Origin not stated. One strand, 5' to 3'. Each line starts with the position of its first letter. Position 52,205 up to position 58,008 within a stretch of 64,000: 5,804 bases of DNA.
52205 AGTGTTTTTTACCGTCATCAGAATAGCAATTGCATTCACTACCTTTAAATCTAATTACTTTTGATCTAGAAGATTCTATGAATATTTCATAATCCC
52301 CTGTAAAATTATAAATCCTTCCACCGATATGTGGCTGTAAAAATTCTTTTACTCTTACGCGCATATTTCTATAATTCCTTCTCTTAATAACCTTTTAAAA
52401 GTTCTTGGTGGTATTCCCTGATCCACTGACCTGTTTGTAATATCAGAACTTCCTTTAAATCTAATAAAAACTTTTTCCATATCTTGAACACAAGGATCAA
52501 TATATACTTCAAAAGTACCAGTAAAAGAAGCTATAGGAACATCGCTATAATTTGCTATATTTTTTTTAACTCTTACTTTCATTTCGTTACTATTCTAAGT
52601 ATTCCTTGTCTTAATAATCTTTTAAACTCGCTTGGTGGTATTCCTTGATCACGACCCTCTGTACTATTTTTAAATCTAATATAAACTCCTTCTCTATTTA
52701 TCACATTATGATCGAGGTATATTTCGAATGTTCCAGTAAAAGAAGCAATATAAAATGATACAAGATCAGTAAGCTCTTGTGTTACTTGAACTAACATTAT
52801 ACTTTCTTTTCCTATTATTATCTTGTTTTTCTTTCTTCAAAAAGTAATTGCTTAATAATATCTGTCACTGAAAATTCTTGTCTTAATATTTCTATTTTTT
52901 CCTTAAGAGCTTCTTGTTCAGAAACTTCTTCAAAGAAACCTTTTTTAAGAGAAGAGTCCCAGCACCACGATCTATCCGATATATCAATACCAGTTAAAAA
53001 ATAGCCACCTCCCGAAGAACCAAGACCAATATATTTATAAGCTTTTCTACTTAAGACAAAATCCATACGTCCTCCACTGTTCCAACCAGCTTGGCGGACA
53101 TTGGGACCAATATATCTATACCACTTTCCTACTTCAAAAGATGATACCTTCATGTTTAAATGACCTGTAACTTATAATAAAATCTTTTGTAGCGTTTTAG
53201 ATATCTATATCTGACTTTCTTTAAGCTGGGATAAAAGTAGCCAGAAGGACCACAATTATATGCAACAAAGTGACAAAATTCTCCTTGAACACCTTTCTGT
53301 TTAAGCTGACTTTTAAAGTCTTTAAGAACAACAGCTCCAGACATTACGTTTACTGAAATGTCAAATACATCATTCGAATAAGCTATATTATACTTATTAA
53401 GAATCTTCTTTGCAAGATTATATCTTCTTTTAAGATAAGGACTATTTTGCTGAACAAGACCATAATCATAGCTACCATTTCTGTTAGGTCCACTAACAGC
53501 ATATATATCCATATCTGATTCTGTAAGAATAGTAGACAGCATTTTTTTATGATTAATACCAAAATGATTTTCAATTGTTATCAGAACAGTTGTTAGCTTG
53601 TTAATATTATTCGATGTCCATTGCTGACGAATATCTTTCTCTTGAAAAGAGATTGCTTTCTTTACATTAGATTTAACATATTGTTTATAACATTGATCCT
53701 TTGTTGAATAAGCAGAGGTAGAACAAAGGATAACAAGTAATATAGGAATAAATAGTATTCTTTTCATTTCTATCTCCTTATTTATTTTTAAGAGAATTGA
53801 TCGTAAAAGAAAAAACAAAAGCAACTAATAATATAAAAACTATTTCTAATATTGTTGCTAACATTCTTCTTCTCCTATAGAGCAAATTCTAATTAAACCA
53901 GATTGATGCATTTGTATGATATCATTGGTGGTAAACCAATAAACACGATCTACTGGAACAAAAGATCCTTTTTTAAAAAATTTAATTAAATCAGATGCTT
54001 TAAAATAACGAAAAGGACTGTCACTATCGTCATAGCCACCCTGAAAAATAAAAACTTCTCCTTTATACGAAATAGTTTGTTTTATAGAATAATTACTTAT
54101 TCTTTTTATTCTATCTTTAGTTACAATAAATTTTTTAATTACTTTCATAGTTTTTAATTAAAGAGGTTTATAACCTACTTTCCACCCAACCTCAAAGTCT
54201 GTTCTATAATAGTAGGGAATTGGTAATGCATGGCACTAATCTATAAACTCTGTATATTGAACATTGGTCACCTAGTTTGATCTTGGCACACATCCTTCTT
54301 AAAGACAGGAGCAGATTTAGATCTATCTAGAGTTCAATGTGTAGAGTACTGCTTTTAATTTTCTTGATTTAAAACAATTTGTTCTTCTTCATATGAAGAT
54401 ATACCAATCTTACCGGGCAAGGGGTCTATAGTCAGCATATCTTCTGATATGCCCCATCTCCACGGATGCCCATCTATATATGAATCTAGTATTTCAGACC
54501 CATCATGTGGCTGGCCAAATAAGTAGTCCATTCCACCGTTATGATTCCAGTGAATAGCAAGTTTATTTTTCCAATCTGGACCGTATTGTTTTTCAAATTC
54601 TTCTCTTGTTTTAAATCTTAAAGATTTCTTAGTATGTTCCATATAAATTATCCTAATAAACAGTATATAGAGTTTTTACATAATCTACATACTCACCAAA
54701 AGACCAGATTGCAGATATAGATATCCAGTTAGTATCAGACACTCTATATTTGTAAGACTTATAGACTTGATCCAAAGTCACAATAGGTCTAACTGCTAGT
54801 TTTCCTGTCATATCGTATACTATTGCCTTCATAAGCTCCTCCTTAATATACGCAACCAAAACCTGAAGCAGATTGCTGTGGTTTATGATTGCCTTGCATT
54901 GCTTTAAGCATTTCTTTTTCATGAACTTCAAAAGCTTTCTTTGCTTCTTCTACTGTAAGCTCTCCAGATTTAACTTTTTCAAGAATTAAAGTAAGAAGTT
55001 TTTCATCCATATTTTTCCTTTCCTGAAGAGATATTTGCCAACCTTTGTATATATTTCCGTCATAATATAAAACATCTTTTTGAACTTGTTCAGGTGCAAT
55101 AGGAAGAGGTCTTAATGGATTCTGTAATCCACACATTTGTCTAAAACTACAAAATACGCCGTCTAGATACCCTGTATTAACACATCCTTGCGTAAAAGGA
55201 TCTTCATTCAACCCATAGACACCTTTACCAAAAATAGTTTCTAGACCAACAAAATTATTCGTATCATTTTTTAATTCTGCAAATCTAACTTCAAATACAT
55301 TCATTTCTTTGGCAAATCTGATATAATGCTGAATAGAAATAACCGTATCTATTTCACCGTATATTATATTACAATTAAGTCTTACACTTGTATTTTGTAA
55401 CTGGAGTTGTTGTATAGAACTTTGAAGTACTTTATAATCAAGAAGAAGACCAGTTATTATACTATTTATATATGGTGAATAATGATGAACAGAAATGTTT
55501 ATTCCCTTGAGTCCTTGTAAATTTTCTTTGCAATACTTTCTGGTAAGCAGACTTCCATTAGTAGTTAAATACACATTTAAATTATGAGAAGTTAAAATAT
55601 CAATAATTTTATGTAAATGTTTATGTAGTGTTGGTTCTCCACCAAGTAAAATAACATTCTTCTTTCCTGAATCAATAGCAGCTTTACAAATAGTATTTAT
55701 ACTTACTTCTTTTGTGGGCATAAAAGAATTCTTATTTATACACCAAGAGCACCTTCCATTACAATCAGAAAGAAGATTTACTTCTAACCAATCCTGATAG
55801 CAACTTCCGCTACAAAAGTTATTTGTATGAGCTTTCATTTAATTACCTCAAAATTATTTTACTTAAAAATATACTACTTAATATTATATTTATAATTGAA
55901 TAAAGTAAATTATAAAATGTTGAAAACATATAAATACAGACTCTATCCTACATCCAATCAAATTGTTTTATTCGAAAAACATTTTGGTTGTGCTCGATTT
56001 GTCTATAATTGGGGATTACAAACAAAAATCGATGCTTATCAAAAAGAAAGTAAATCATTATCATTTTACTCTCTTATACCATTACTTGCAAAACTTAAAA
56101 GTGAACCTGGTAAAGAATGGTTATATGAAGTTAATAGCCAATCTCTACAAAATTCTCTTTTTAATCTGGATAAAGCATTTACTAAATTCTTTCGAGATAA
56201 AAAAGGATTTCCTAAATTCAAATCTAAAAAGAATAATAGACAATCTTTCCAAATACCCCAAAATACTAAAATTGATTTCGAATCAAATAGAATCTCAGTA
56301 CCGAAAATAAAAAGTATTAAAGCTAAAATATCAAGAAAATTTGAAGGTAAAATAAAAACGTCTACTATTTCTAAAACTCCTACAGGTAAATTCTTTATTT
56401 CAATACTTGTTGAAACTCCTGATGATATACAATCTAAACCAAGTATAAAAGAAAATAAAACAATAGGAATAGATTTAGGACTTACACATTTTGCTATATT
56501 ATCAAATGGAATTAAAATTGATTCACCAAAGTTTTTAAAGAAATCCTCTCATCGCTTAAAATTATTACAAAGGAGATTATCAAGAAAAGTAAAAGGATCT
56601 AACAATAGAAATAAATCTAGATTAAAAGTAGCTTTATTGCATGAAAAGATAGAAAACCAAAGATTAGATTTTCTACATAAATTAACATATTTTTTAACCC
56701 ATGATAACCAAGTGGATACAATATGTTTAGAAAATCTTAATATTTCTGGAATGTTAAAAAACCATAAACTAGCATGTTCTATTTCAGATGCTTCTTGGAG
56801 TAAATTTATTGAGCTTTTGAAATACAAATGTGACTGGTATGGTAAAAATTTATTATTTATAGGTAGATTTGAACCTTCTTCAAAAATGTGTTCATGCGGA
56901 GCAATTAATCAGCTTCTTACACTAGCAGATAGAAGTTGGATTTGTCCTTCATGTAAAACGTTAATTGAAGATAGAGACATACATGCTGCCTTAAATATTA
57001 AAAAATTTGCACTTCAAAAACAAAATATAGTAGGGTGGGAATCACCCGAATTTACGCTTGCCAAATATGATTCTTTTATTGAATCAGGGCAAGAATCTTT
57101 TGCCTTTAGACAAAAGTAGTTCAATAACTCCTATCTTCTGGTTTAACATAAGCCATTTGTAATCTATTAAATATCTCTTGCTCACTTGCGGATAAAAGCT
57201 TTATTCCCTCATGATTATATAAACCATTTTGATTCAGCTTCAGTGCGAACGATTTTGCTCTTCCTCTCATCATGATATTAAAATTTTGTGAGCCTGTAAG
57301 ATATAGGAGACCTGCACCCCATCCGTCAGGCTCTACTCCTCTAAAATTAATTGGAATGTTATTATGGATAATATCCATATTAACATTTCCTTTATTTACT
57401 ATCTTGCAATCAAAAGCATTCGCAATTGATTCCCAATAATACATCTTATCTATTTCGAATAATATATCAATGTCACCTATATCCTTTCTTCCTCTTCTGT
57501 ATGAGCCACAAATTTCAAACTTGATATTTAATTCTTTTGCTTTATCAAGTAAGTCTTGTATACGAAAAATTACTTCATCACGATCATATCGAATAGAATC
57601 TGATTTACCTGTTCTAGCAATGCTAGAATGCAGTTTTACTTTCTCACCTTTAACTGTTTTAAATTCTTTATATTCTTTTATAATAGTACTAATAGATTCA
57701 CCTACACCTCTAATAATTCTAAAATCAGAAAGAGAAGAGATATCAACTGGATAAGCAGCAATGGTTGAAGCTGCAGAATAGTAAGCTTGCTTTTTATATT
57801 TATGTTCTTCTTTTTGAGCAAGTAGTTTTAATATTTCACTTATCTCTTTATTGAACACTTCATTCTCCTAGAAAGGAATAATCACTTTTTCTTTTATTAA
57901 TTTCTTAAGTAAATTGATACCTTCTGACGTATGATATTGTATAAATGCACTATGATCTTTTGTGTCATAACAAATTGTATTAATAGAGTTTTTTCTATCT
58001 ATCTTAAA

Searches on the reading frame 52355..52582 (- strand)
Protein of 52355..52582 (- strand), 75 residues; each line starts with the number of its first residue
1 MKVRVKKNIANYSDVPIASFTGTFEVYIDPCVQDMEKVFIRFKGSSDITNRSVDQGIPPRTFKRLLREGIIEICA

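Call 10: search_protein_families(library=pfam, proteins=[window:52355-52582:-], max_evalue=1)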
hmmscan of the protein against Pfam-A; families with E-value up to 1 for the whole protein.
window:52355-52582:- (75 aa): 0 families

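Call 12: search_protein_families(library=phrogs, proteins=[window:52355-52582:-], max_evalue=1)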
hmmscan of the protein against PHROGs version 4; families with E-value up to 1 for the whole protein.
window:52355-52582:- (75 aa): 2 families
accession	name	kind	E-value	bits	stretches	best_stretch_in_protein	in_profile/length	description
phrog_3575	-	tail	0.22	11.4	1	6-27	241-262/461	major tail protein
phrog_23837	-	head and packaging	0.25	11.2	1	21-55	42-76/507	virion structural protein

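Call 57: search_dna_similar(query=window:52355-52582:-, collection=phages, mode=protein, max_evalue=1, max_rows=10)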
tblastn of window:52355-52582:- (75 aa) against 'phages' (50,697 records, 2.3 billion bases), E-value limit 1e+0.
Records with a match: 1; places in all: 1; records where one place covers at least 80% of the query: 0.
Best place of each record, by identity: <60% 1.
By first word of the organism name: Vibrio 1.
By host as written in the record: Vibrio cyclitrophicus 1.
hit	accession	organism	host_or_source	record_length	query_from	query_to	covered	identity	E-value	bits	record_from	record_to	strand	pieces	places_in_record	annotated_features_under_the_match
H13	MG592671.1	Vibrio phage 2.275.O._10N.286.54.E11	Vibrio cyclitrophicus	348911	18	48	41%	38.7%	8e-1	33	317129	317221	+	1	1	capsid protein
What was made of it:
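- On Lineage-specific paralog expansion in a jumbo phage: No hit in GenBank phages (call 57).
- Tried and rejected: tblastn of a family A member against GenBank phages gave only a chance hit at E 0.8 (call 57).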

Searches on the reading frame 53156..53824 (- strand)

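Call 72: search_protein_families(library=pfam, proteins=[window:53156-53824:-], max_evalue=0.001)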
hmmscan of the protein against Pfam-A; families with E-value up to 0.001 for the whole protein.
window:53156-53824:- (222 aa): 1 family
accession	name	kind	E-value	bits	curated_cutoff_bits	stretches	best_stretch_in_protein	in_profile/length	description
PF01464.25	SLT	-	1.7e-06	28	21.3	1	85-194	7-99/117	Transglycosylase SLT domain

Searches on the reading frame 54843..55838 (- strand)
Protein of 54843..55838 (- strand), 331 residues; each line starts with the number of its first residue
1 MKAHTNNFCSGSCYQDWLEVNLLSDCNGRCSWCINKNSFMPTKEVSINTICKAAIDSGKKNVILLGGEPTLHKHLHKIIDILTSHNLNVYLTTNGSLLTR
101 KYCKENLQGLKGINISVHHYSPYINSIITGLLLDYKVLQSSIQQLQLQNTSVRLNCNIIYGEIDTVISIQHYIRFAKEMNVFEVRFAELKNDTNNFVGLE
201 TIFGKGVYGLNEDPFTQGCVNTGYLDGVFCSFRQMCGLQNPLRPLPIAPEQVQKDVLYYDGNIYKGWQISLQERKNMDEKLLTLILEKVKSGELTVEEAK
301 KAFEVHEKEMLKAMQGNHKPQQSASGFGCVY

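Call 16: search_protein_families(library=pfam, proteins=[window:54843-55838:-], max_evalue=0.01)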
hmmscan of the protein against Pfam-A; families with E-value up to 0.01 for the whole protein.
window:54843-55838:- (331 aa): 3 families
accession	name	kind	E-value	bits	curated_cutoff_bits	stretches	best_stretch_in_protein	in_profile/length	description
PF04055.27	Radical_SAM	-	1.1e-14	55.4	29.5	1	22-128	3-120/166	Radical SAM superfamily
PF22746.1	SHOCT-like_DUF2089-C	-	0.00061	19.8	27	1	283-301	4-22/32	SHOCT-like domain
PF13353.11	Fer4_12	-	0.001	19.8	22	1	23-96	12-92/137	4Fe-4S single cluster domain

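Call 17: search_protein_families(library=phrogs, proteins=[window:54843-55838:-], max_evalue=0.01)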
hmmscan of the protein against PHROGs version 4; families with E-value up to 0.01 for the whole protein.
window:54843-55838:- (331 aa): 7 families
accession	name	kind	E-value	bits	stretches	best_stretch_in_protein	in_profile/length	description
phrog_13987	-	other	1.3e-09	38.8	1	17-139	16-138/274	radical SAM domain-containing protein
phrog_21308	-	other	1.6e-09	37.4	1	19-104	416-510/735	radical SAM domain-containing protein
phrog_1802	-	other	7e-07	29.5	1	18-108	46-151/556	radical SAM domain-containing protein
phrog_2076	-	moron, auxiliary metabolic gene and host takeover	4.3e-06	27.4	1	23-102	38-129/247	QueE-like radical SAM domain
phrog_14086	-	other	1.3e-05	25.8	1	17-113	88-193/353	radical SAM domain-containing protein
phrog_27238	-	other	1.6e-05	25.2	1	24-190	31-199/338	radical SAM domain-containing protein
phrog_626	-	DNA, RNA and nucleotide metabolism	0.009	16.6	0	23-83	23-90/164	anaerobic ribonucleotide reductase small subunit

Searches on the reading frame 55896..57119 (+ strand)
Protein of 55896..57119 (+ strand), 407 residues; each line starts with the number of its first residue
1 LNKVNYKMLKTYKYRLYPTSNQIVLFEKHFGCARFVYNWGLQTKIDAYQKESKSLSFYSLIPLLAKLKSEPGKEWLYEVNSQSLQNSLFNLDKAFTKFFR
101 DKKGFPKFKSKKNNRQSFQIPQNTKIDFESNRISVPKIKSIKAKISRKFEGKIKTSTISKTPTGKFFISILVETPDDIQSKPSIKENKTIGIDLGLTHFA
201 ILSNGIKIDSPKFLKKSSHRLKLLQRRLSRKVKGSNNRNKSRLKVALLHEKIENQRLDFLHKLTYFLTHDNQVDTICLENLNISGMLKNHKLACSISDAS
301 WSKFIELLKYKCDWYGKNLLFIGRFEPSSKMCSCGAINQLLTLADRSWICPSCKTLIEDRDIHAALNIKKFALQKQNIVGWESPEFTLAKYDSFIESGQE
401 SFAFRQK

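Call 16: search_protein_families(library=pfam, proteins=[window:55896-57119:+], max_evalue=0.01)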
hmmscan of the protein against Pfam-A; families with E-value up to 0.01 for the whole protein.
window:55896-57119:+ (407 aa): 3 families
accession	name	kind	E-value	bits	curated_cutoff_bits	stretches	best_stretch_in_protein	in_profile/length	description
PF01385.25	OrfB_IS605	-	4.7e-26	91.8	30.5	1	170-289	2-119/120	Probable transposase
PF12323.14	HTH_OrfB_IS605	-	7.6e-20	70.6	21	1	8-52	1-46/47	Helix-turn-helix domain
PF07282.18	Cas12f1-like_TNB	-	5.9e-18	65.2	26.3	1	301-368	1-60/60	Cas12f1-like, TNB domain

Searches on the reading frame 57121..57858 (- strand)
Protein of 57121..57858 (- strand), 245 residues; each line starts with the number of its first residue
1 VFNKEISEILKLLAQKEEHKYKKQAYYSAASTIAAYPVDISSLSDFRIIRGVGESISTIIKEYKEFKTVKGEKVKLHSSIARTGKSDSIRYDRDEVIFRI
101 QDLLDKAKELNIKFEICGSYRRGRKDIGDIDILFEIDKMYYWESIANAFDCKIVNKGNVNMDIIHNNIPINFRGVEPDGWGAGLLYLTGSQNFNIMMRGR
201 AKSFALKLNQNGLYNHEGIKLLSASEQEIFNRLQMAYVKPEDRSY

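Call 16: search_protein_families(library=pfam, proteins=[window:57121-57858:-], max_evalue=0.01)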
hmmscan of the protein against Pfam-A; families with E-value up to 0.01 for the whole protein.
window:57121-57858:- (245 aa): 4 families
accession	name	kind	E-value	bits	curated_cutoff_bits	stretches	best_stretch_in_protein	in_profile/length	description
PF14791.11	DNA_pol_B_thumb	-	3.2e-17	62.6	25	1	184-243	2-62/63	DNA polymerase beta thumb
PF14716.13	HHH_8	-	3.2e-12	47.1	30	1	2-64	2-68/73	Helix-hairpin-helix domain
PF14792.12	DNA_pol_B_palm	-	1.5e-07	32.1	25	1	110-141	23-54/113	DNA polymerase beta palm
PF01909.29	NTP_transf_2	-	0.00025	21.8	21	1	105-170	6-77/93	Nucleotidyltransferase domain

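Call 17: search_protein_families(library=phrogs, proteins=[window:57121-57858:-], max_evalue=0.01)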
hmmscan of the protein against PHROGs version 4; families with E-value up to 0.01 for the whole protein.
window:57121-57858:- (245 aa): 0 families

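Call 55: find_related_loci(query=window:57121-57858:-, collection=viral_contigs, flank=10000)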
Query window:57121-57858:- (245 aa) in viral_contigs; peptide patterns used: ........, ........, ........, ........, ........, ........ (x = any residue, [..] = any of these).
8 stretches matched a pattern, but none encodes a relative of the query by tblastn (E <= 1e-3).
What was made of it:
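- Tried and rejected: With PolX against IMG/VR contigs it found no relative (call 55).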
